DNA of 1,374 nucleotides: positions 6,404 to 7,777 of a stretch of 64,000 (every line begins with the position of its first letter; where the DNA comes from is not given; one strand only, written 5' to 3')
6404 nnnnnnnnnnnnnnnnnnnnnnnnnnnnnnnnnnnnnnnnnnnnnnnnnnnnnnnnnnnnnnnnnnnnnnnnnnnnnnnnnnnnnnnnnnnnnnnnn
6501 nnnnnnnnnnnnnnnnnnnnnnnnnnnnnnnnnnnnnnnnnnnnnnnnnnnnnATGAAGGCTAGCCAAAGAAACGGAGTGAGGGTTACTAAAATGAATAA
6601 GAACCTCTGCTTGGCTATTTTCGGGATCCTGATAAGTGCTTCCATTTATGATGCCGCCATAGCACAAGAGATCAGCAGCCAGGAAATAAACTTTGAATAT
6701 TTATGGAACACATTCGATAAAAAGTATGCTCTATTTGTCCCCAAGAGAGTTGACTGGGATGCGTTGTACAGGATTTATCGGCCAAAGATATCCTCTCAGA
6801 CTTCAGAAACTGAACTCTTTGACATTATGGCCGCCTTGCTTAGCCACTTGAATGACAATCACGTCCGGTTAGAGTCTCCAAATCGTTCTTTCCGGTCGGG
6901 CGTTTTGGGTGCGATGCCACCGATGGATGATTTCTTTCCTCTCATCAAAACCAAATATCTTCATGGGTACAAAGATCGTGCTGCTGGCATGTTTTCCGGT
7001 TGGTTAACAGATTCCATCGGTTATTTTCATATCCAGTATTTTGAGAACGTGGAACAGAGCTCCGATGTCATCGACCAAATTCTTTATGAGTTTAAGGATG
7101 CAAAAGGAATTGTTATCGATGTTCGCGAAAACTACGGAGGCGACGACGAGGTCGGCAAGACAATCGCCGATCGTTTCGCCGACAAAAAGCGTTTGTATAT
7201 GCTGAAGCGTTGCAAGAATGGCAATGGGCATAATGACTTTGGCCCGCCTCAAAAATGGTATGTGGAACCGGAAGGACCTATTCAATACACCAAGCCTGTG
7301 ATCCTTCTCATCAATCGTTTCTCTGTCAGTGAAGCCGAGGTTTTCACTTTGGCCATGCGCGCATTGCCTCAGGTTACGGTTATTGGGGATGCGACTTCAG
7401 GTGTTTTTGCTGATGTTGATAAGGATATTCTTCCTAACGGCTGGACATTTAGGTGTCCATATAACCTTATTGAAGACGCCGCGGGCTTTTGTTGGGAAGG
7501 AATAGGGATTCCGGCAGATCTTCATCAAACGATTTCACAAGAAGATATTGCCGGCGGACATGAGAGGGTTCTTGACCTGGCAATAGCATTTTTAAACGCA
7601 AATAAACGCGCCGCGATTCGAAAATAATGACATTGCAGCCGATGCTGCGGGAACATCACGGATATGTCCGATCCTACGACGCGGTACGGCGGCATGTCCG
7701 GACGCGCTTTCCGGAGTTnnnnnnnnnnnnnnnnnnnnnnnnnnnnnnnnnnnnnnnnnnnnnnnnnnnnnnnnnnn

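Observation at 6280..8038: Gene-sized low-GC insertion (S41 peptidase) bracketed by a duplicated promoter and 5'-gene segment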

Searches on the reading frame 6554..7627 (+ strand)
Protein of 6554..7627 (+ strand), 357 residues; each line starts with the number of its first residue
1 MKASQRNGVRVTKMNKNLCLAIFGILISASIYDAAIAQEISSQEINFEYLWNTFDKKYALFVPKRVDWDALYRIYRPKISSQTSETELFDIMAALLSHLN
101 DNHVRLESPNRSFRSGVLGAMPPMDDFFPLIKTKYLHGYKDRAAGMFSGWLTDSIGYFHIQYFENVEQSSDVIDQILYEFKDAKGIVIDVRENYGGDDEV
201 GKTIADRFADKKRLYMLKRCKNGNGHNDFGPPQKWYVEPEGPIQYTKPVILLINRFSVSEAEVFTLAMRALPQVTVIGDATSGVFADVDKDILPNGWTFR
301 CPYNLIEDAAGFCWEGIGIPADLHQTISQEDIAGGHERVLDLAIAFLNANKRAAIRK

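Call 9: search_protein_families(library=pfam, proteins=[window:6554-7627:+], max_evalue=0.1)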
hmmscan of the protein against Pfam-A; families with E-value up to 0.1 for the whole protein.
window:6554-7627:+ (357 aa): 2 families
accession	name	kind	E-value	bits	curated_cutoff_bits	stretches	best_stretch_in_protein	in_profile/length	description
PF03572.23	Peptidase_S41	-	1.1e-23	84.1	24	1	155-323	2-163/165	Peptidase family S41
PF14684.11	Tricorn_C1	-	3.1e-10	40.2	24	1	46-96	8-58/59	Tricorn protease C1 domain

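Call 10: search_protein_families(library=ncbifam, proteins=[window:6554-7627:+], max_evalue=0.1)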
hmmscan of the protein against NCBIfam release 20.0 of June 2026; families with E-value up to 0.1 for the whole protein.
window:6554-7627:+ (357 aa): 10 families
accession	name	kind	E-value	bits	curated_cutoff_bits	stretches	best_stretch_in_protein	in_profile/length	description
TIGR00225.1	prc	subfamily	4.9e-12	45.5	218.6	1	153-283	151-272/335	C-terminal processing peptidase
NF033424.1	chlamy_CPAF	equivalog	1.6e-11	43.5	250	1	236-337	446-550/564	protease-like activity factor CPAF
TIGR03900.1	prc_long_Delta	hypoth_equivalog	1.4e-07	29.9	660.95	1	150-283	234-360/973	MXAN_5808 family serine peptidase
NF008388.1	PRK11186.1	exception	4.4e-07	28.7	825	1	154-283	356-476/663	carboxy terminal-processing peptidase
NF045591.1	Cterm_S41_CtpZ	exception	9.4e-06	24.6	525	1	154-283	213-332/403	carboxyl-terminal processing protease CtpZ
NF045588.1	Cterm_S41_CtpA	exception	1.5e-05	24.1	625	1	153-283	214-334/401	carboxyl-terminal processing protease CtpA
NF052377.1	lmo1851_S41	exception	1.6e-05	23.8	725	1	152-283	203-325/468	lmo1851 family serine protease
NF045590.1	Cterm_S41_CtpC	exception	2.4e-05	23.3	665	1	153-283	216-336/418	carboxyl-terminal processing protease CtpC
NF045589.1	Cterm_S41_CtpB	exception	0.00038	19.2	633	1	154-283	219-338/416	carboxyl-terminal processing protease CtpB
NF051464.1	tail_spec_CT441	exception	0.0018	17.1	700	1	169-281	372-477/645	tail-specific protease Tsp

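Call 11: find_homologous_proteins(query=window:6554-7627:+)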
Query window:6554-7627:+ (357 aa): 317 proteins with E <= 0.001 among 2222 candidates; the best 120 are listed.
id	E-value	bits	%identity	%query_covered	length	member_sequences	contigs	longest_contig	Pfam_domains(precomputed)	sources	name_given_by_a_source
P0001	2.8e-209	712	89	96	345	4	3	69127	PF03572.24,PF14684.12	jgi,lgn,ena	jgi:hypothetical protein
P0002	2.2e-200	683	83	98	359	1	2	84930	PF03572.24,PF14684.12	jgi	jgi:carboxyl-terminal processing protease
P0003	2.3e-195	667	83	96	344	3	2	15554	PF03572.24,PF14684.12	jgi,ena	jgi:hypothetical protein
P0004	1.7e-192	657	81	98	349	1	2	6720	PF03572.24,PF14684.12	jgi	jgi:carboxyl-terminal processing protease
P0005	3.5e-182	623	78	96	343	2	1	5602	PF03572.24,PF14684.12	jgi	jgi:carboxyl-terminal processing protease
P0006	5.5e-182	623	75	98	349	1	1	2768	PF03572.24,PF14684.12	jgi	jgi:carboxyl-terminal processing protease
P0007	9.5e-182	622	80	93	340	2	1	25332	PF03572.24,PF14684.12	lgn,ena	-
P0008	1.0e-181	622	77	97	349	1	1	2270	PF03572.24,PF14684.12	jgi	jgi:carboxyl-terminal processing protease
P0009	4.5e-180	616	74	98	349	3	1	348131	PF03572.24,PF14684.12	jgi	jgi:hypothetical protein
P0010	3.0e-179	614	78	94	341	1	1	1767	PF03572.24,PF14684.12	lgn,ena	-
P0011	7.3e-178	609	76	95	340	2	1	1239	PF03572.24,PF14684.12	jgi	-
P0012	1.0e-177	609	76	95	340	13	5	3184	PF03572.24,PF14684.12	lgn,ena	-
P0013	2.5e-176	604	77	93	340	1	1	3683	PF03572.24,PF14684.12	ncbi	-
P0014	2.7e-176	604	76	95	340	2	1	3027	PF03572.24,PF14684.12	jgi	-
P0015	3.4e-176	604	77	93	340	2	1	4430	PF03572.24,PF14684.12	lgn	-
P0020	1.4e-150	519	82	75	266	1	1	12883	PF03572.24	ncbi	-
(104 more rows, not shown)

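Call 13: find_encoding_contigs(protein=P0001, flank=10000, max_places=6)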
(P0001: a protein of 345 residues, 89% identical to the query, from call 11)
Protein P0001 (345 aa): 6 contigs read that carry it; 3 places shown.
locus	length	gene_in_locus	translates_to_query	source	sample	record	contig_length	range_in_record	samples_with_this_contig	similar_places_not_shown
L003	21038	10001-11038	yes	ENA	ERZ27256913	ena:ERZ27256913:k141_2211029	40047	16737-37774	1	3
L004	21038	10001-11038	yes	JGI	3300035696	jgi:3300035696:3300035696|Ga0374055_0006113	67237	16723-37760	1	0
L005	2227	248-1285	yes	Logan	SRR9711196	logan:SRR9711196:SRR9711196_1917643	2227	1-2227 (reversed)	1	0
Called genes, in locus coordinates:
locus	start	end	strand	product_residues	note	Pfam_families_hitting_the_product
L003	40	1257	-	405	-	PF00704:Glyco_hydro_18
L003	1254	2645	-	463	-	PF13520:AA_permease_2, PF00324:AA_permease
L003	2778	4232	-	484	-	PF00474:SSF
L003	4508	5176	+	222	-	PF00440:TetR_N, PF09209:CecR_C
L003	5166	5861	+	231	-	-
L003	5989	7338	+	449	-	-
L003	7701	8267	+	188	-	PF13489:Methyltransf_23, PF01728:FtsJ (weak), PF13847:Methyltransf_31, PF08241:Methyltransf_11, PF08242:Methyltransf_12, PF13649:Methyltransf_25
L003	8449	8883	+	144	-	-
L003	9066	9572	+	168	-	PF12867:DinB_2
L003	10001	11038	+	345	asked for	PF14684:Tricorn_C1, PF03572:Peptidase_S41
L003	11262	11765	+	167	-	PF13787:HXXEE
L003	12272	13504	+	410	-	PF25919:BSH_CusB (faint), PF25917:BSH_RND, PF25973:BSH_CzcB, PF25954:Beta-barrel_RND_2, PF25967:RND-MFP_C (weak), PF25975:CzcB_C (weak), PF25989:YknX_C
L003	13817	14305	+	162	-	PF00903:Glyoxalase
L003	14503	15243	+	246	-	PF00005:ABC_tran, PF13304:AAA_21 (faint)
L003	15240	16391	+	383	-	PF02687:FtsX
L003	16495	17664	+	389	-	PF12704:MacB_PCD, PF02687:FtsX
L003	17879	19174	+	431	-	PF01833:TIG (faint), PF09099:Qn_am_d_aIII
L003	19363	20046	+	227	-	PF02223:Thymidylate_kin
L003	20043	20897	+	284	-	PF02223:Thymidylate_kin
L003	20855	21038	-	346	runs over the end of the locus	PF05235:CHAD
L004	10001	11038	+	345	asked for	PF14684:Tricorn_C1, PF03572:Peptidase_S41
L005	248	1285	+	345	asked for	PF14684:Tricorn_C1, PF03572:Peptidase_S41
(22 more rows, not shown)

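Call 14: find_encoding_contigs(protein=P0002, flank=10000, max_places=6)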
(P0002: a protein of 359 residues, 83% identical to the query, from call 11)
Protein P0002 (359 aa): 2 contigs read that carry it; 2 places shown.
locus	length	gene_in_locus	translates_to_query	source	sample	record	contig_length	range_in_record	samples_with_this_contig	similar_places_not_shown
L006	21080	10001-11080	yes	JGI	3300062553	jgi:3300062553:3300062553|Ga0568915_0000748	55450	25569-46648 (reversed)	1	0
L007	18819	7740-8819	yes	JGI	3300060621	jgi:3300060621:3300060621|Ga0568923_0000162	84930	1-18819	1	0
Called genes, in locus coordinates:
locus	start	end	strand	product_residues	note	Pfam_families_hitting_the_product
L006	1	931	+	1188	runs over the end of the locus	-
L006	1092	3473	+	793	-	PF06165:GH94_b-supersand, PF17167:Glyco_hydro_94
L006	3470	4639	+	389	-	PF06452:CBM9_1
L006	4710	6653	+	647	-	PF00474:SSF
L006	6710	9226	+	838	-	PF00326:Peptidase_S9, PF00756:Esterase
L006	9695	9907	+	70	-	-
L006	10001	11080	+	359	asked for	PF14684:Tricorn_C1, PF03572:Peptidase_S41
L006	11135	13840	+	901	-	PF00933:Glyco_hydro_3, PF01915:Glyco_hydro_3_C, PF07691:PA14, PF14310:Fn3-like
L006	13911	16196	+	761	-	PF01841:Transglut_core (weak), PF13860:FlgD_ig, PF18962:Por_Secre_tail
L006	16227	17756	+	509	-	-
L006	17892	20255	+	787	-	PF02838:Glyco_hydro_20b, PF00728:Glyco_hydro_20, PF13290:CHB_HEX_C_1, PF13287:Fn3_assoc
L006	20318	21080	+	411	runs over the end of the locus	PF00817:IMS, PF21999:IMS_HHH_1 (weak), PF11799:IMS_C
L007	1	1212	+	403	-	?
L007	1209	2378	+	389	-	PF06452:CBM9_1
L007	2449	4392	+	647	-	PF00474:SSF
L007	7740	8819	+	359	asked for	PF14684:Tricorn_C1, PF03572:Peptidase_S41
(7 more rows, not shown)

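Call 25: find_encoding_contigs(protein=window:6593-7627:+, flank=10000, max_places=10)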
Protein window:6593-7627:+ (344 aa): 1 contig read that carries it; 1 place shown.
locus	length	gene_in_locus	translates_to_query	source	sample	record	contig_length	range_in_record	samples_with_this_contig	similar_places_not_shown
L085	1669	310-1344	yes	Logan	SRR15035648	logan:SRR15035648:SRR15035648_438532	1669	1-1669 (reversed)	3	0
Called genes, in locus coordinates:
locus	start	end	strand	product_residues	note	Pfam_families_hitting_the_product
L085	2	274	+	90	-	?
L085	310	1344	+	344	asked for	PF14684:Tricorn_C1, PF03572:Peptidase_S41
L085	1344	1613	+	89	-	-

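Call 30: find_encoding_contigs(protein=P0009, flank=8000, max_places=3)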
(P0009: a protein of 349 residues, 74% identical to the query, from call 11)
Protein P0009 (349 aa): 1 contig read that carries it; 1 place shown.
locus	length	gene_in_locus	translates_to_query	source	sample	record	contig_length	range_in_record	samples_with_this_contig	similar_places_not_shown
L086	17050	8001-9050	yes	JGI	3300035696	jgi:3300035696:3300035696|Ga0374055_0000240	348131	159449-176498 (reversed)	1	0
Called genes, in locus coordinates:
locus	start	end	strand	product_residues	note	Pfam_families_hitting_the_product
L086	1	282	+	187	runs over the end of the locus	PF04463:2-thiour_desulf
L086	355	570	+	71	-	-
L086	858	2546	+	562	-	PF00342:PGI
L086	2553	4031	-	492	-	PF01940:DUF92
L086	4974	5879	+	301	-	PF02899:Phage_int_SAM_1, PF13495:Phage_int_SAM_4, PF00589:Phage_integrase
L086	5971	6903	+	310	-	-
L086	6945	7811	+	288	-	-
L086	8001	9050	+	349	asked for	PF14684:Tricorn_C1, PF03572:Peptidase_S41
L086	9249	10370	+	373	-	PF12146:Hydrolase_4, PF00561:Abhydrolase_1, PF12697:Abhydrolase_6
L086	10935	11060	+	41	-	-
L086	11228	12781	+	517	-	PF00221:Lyase_aromatic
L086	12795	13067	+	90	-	PF07615:Ykof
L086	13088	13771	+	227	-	PF01209:Ubie_methyltran (weak), PF13847:Methyltransf_31 (weak), PF08241:Methyltransf_11, PF08242:Methyltransf_12 (weak), PF13649:Methyltransf_25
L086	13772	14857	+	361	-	PF00962:A_deaminase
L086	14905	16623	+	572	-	PF17391:Urocanase_N, PF01175:Urocanase, PF17392:Urocanase_C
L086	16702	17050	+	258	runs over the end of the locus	PF07819:PGAP1, PF00561:Abhydrolase_1, PF00975:Thioesterase (weak), PF12146:Hydrolase_4, PF12697:Abhydrolase_6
